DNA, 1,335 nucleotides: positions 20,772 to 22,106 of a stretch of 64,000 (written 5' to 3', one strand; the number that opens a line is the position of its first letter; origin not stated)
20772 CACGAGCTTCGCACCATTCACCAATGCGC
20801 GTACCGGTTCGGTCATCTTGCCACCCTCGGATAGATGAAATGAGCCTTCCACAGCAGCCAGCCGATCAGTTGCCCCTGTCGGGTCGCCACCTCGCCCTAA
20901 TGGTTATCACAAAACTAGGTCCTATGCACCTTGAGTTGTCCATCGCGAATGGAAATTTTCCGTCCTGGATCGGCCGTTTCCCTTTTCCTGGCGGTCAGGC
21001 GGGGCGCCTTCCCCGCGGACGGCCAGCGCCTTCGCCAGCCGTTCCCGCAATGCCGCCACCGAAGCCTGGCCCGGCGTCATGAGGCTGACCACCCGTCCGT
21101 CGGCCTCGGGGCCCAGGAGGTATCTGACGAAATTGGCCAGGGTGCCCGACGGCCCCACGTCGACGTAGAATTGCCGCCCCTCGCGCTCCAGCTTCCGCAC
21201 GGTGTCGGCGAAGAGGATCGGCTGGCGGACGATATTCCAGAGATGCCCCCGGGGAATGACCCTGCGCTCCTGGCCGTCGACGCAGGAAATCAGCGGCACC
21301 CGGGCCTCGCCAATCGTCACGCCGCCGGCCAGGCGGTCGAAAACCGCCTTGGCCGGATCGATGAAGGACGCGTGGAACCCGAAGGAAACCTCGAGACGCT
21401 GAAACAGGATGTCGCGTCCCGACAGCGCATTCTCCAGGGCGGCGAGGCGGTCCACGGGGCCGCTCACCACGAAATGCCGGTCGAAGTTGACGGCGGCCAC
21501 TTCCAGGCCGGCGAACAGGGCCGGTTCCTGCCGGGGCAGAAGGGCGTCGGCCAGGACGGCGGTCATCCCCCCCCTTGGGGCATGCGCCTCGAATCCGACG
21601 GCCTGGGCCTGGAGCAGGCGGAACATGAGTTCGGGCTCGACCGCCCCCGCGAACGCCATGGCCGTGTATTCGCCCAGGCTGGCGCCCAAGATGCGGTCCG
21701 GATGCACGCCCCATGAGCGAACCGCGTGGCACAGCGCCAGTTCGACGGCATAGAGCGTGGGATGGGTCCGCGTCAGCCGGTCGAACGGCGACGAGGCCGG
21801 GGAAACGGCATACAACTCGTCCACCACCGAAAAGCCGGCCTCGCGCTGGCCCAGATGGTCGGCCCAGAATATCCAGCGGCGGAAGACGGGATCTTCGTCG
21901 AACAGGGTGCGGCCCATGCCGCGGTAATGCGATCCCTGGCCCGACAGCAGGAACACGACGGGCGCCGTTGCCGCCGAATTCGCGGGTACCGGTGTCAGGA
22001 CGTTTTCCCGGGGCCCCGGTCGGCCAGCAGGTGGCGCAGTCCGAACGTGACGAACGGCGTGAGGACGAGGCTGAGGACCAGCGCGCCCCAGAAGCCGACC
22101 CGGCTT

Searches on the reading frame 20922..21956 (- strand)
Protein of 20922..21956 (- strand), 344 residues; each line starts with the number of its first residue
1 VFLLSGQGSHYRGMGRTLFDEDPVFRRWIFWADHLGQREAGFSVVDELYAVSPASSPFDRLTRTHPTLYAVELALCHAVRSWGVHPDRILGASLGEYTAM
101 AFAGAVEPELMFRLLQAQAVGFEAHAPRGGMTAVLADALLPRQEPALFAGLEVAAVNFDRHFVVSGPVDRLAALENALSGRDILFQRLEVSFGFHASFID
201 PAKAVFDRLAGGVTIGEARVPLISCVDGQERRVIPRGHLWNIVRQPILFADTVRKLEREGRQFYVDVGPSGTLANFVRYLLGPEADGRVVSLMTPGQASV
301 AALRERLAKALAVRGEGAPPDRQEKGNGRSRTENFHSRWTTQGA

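Call 9: search_protein_families(library=pfam, proteins=[window:20922-21956:-], max_evalue=0.001)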
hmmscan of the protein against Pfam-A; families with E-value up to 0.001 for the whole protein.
window:20922-21956:- (344 aa): 1 family
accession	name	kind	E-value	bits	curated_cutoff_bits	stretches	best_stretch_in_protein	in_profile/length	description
PF00698.26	Acyl_transf_1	-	2e-32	113.4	32.7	1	1-304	1-306/319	Acyl transferase domain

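Call 29: search_protein_families(library=ncbifam, proteins=[window:20922-21956:-], max_evalue=0.001)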
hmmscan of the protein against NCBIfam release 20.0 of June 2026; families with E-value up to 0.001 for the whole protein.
window:20922-21956:- (344 aa): 8 families
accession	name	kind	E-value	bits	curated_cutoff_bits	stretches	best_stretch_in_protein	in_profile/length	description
NF045894.1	PKS_plus_SDR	equivalog_domain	1.3e-50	172.2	1740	1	2-312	534-844/1515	type I polyketide synthase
TIGR00128.1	fabD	equivalog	2.9e-27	95.9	260.9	1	2-274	5-280/290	ACP S-malonyltransferase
TIGR03131.1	malonate_mdcH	equivalog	3.2e-21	76.1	297.9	1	2-280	3-275/297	malonate decarboxylase subunit epsilon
NF041183.1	Pks2_ls1_myc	equivalog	3.9e-21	73.7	2400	1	2-277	535-810/2086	sulfolipid-1 biosynthesis phthioceranic/hydroxyphthioceranic acid synthase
NF040607.1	mycolic_Pks13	equivalog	1.6e-18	65.6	2100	1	1-271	666-944/1680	polyketide synthase Pks13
NF037940.1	PKS_MbtD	equivalog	2e-14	52.7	1150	1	2-268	94-361/978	mycobactin polyketide synthase MbtD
NF037941.1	PKS_NbtC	equivalog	2.8e-11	42.1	1150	1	2-204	99-301/1027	nocobactin polyketide synthase NbtC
TIGR02813.1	omega_3_PfaA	subfamily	1e-10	39.1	1010.1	1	3-291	584-891/2582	polyketide-type polyunsaturated fatty acid synthase PfaA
